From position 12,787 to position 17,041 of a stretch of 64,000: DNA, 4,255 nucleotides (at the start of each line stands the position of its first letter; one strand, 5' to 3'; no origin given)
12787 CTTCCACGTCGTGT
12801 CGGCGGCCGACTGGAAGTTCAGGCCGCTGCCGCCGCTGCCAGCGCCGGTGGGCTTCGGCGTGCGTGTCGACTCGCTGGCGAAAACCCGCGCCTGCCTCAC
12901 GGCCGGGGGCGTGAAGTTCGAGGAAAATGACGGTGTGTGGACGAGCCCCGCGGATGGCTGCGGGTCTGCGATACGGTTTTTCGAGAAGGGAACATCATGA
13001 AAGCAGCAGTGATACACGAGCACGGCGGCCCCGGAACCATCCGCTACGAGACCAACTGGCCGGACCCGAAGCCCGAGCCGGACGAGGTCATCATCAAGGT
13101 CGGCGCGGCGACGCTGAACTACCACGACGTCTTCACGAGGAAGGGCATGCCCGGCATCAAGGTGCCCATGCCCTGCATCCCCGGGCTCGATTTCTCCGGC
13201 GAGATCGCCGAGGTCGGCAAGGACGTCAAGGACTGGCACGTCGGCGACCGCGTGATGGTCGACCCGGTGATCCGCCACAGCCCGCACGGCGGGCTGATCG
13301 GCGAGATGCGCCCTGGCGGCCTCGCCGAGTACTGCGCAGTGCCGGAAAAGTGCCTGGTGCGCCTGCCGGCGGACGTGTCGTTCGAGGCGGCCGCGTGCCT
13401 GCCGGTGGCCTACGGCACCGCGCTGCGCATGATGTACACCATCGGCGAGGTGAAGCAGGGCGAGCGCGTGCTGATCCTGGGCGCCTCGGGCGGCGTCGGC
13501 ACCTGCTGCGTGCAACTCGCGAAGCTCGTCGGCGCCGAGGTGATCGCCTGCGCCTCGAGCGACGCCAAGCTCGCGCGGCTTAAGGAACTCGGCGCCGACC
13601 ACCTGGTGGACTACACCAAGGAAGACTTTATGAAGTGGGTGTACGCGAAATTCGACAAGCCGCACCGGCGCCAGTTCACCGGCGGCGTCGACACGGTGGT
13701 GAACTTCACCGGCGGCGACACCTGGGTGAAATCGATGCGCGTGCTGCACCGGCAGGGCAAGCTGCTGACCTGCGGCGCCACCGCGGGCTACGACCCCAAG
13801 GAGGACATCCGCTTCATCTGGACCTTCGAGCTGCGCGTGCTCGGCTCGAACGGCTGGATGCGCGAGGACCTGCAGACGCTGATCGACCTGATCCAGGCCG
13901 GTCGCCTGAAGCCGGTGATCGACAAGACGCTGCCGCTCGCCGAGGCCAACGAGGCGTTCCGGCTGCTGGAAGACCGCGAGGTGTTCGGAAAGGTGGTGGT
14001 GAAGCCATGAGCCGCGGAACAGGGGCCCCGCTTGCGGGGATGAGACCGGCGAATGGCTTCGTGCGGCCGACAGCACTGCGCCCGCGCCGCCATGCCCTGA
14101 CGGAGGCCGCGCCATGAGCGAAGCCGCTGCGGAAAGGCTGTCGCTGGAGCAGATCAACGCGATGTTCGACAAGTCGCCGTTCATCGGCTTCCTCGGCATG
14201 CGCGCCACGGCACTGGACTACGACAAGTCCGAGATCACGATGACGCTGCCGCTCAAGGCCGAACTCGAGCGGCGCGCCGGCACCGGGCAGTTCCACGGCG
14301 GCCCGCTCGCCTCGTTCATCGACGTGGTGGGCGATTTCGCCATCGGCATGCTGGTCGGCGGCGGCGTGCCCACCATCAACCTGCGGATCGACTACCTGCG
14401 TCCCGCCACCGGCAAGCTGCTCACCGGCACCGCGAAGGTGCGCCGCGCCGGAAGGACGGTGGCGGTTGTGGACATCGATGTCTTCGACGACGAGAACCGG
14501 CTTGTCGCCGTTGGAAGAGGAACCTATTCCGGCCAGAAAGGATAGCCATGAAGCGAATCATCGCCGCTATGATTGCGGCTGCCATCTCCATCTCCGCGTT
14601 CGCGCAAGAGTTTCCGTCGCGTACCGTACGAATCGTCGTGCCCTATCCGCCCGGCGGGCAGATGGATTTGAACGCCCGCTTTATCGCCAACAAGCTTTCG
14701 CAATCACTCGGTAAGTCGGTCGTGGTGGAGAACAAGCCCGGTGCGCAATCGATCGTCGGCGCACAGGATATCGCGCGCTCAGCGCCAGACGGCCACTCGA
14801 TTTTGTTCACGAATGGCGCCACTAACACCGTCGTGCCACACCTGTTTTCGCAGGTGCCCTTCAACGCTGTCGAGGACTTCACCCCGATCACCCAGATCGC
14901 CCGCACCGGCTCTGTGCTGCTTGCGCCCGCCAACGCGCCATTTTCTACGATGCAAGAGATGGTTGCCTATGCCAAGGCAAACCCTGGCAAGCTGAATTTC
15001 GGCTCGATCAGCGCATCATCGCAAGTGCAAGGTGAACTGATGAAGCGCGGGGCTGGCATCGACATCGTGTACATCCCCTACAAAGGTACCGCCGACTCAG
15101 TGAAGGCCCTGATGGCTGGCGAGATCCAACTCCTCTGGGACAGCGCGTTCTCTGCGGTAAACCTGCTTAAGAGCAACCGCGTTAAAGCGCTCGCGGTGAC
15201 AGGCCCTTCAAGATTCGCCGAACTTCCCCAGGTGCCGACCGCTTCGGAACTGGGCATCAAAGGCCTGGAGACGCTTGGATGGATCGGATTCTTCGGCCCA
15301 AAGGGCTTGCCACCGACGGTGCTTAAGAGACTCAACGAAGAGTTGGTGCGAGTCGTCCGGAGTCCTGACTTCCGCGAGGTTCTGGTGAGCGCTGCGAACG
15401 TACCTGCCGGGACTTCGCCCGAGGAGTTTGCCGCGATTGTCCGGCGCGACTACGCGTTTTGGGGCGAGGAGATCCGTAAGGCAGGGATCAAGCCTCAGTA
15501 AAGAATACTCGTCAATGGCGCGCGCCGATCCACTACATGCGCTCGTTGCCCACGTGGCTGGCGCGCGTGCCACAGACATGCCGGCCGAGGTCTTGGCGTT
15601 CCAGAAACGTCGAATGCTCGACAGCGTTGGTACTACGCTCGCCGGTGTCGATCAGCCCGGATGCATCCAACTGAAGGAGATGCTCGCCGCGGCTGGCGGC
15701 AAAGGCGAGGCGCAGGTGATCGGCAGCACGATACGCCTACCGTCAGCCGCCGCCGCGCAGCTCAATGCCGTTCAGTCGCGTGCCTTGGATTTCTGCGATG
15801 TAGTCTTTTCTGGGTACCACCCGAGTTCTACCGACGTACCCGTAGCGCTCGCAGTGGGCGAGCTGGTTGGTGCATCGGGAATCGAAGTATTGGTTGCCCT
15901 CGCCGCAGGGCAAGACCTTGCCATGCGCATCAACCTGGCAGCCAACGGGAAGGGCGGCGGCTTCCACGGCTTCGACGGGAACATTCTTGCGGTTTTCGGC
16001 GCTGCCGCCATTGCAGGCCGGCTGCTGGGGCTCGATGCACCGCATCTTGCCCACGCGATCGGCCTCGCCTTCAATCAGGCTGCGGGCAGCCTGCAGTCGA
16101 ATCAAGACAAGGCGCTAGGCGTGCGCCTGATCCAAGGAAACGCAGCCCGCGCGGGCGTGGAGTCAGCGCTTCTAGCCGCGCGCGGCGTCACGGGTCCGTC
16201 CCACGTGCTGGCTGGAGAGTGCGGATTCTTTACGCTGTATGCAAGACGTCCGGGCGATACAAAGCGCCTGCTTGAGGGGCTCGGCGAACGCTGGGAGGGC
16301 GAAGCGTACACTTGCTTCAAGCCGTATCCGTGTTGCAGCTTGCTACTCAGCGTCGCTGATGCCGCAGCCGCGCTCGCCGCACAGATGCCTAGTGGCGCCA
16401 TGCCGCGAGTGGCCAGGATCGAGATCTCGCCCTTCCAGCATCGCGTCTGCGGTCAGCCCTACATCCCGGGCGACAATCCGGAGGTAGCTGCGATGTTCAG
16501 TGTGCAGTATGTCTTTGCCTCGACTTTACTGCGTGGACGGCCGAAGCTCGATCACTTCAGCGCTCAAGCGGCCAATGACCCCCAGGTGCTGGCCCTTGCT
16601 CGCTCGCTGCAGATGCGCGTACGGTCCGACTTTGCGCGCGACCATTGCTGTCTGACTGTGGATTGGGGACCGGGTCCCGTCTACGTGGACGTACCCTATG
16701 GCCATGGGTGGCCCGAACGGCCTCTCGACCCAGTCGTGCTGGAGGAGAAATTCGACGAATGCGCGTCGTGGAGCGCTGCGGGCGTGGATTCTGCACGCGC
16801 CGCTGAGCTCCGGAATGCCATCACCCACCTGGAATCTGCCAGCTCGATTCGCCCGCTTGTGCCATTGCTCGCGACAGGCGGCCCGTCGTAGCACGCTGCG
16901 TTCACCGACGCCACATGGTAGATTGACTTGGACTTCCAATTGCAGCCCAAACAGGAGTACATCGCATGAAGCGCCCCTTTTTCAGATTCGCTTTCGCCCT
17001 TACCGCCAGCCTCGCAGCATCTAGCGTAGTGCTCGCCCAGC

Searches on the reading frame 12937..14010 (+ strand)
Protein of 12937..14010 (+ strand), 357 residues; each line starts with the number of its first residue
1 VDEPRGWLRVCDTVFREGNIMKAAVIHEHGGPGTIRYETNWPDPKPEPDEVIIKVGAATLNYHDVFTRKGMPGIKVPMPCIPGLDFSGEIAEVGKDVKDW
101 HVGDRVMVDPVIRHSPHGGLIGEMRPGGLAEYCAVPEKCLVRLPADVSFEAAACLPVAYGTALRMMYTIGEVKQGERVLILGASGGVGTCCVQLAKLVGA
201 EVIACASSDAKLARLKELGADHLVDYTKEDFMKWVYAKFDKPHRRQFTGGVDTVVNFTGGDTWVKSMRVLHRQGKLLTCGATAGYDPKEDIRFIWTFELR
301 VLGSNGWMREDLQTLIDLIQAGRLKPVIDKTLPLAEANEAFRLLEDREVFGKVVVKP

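Call 87: search_protein_families(library=pfam, proteins=[window:12937-14010:+], max_evalue=0.00001)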
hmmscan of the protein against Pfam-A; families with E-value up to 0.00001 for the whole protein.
window:12937-14010:+ (357 aa): 3 families
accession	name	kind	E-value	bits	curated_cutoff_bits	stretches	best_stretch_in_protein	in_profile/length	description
PF13602.12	ADH_zinc_N_2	-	9.3e-26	91.8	27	1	218-355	1-134/134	Zinc-binding dehydrogenase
PF00107.32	ADH_zinc_N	-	9.4e-26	90.7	31.8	1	186-320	1-128/129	Zinc-binding dehydrogenase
PF08240.17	ADH_N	-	1.4e-21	77.1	23.5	1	48-144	2-103/104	Alcohol dehydrogenase GroES-like domain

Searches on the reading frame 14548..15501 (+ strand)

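Call 87: search_protein_families(library=pfam, proteins=[window:14548-15501:+], max_evalue=0.00001)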
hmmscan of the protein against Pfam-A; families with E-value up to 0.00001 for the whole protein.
window:14548-15501:+ (317 aa): 1 family
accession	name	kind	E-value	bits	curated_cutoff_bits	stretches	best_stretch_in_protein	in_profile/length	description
PF03401.19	TctC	-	1.6e-69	234.9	27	1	43-313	2-273/274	Tripartite tricarboxylate transporter family receptor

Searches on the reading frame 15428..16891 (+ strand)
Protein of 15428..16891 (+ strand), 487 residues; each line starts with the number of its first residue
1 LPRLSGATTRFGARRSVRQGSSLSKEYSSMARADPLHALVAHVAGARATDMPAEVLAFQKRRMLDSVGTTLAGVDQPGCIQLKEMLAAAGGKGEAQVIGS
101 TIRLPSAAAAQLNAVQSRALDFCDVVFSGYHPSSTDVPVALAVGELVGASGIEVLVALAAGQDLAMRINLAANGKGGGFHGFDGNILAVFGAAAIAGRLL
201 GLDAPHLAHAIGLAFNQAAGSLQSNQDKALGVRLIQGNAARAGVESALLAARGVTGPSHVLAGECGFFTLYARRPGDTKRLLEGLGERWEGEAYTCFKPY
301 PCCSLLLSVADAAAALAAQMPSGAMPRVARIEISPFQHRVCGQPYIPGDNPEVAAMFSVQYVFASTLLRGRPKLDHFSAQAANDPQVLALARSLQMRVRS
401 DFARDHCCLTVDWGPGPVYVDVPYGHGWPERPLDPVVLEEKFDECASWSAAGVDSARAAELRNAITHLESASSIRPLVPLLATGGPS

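Call 87: search_protein_families(library=pfam, proteins=[window:15428-16891:+], max_evalue=0.00001)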
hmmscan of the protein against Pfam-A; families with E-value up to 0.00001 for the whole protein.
window:15428-16891:+ (487 aa): 2 families
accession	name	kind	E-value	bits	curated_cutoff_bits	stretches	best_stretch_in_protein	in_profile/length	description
PF03972.19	MmgE_PrpD_N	-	1.2e-50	172.5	32.1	1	39-273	3-237/244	MmgE/PrpD N-terminal domain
PF19305.4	MmgE_PrpD_C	-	5.4e-20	72.3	32.1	1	300-460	1-166/173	MmgE/PrpD C-terminal domain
